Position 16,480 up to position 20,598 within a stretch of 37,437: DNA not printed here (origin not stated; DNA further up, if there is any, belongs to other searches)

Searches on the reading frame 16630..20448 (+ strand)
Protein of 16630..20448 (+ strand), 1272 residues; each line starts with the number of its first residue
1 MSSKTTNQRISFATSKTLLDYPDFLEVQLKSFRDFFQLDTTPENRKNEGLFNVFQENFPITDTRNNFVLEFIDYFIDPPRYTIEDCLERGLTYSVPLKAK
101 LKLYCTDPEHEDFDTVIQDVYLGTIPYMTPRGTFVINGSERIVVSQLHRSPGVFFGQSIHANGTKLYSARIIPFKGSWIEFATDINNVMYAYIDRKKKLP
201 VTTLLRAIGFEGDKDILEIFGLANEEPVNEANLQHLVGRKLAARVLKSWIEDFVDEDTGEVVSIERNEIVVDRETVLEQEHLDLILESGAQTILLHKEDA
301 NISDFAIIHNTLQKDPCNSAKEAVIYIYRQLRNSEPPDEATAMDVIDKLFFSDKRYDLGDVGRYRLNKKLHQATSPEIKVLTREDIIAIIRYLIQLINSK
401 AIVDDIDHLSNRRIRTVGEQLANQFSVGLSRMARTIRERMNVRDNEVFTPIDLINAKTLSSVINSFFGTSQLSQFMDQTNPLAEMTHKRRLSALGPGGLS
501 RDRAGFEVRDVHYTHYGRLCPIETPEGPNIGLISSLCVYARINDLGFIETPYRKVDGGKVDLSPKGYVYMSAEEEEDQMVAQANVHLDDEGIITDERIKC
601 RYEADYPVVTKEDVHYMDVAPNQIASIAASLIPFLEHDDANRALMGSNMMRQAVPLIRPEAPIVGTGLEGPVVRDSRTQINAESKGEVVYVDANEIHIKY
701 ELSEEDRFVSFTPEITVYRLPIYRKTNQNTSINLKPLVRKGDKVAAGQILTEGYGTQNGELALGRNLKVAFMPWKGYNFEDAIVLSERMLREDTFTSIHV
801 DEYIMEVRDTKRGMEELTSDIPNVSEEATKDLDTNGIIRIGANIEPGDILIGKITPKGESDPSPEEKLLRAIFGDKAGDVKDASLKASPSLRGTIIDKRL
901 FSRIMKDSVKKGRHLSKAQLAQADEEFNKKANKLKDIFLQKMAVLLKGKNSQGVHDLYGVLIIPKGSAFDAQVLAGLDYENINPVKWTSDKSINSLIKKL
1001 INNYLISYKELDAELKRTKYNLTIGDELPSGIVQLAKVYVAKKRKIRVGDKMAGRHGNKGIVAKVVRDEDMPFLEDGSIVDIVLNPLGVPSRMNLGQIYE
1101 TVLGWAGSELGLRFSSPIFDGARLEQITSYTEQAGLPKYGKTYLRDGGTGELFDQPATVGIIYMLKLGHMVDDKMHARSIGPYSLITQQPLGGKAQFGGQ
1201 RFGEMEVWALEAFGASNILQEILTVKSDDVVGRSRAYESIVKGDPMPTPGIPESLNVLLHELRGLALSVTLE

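Call 80: find_homologous_proteins(query=window:16630-20448:+, max_evalue=1e-100)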
Query window:16630-20448:+ (1272 aa): 8000 proteins with E <= 1e-100 among 8000 candidates; the best 120 are listed.
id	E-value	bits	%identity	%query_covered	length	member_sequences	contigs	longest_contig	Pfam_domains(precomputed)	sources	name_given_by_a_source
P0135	0.0e+0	2869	100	100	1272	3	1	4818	PF04565.22,PF04561.20,PF04560.26,PF10385.15,PF04563.21,PF00562.34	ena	-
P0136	0.0e+0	2748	95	100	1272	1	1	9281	PF04565.22,PF04561.20,PF04560.26,PF10385.15,PF04563.21,PF00562.34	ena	-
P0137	0.0e+0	2661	92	100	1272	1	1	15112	PF04565.22,PF04561.20,PF04560.26,PF10385.15,PF04563.21,PF00562.34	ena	-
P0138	0.0e+0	2654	92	100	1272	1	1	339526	PF04565.22,PF04561.20,PF04560.26,PF10385.15,PF04563.21,PF00562.34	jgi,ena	jgi:DNA-directed RNA polymerase, beta subunit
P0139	0.0e+0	2642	91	100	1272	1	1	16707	PF04565.22,PF04561.20,PF04560.26,PF10385.15,PF04563.21,PF00562.34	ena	-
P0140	0.0e+0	2640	91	100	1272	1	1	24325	PF04565.22,PF04561.20,PF04560.26,PF10385.15,PF04563.21,PF00562.34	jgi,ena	-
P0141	0.0e+0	2637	91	100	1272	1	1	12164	PF04565.22,PF04561.20,PF04560.26,PF10385.15,PF04563.21,PF00562.34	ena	-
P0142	0.0e+0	2625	90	100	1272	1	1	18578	PF04565.22,PF04561.20,PF04560.26,PF10385.15,PF04563.21,PF00562.34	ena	-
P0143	0.0e+0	2623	90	100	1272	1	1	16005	PF04565.22,PF04561.20,PF04560.26,PF10385.15,PF04563.21,PF00562.34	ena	-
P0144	0.0e+0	2560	88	100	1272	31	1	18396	PF04565.22,PF04561.20,PF04560.26,PF10385.15,PF04563.21,PF00562.34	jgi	-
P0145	0.0e+0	2544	88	100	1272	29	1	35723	PF04565.22,PF04561.20,PF04560.26,PF10385.15,PF04563.21,PF00562.34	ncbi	-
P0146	0.0e+0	2531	87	100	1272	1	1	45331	PF04565.22,PF04561.20,PF04560.26,PF10385.15,PF04563.21,PF00562.34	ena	-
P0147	0.0e+0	2531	87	100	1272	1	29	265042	PF04565.22,PF04561.20,PF04560.26,PF10385.15,PF04563.21,PF00562.34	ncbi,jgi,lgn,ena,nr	ncbi:MAG: DNA-directed RNA polymerase subunit beta [Bacteroidales bacterium]|nr:DNA-directed RNA pol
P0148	0.0e+0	2531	87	100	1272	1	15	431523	PF04565.22,PF04561.20,PF04560.26,PF10385.15,PF04563.21,PF00562.34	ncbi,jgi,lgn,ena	jgi:DNA-directed RNA polymerase subunit beta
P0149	0.0e+0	2531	87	100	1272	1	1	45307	PF04565.22,PF04561.20,PF04560.26,PF10385.15,PF04563.21,PF00562.34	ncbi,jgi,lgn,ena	jgi:DNA-directed RNA polymerase subunit beta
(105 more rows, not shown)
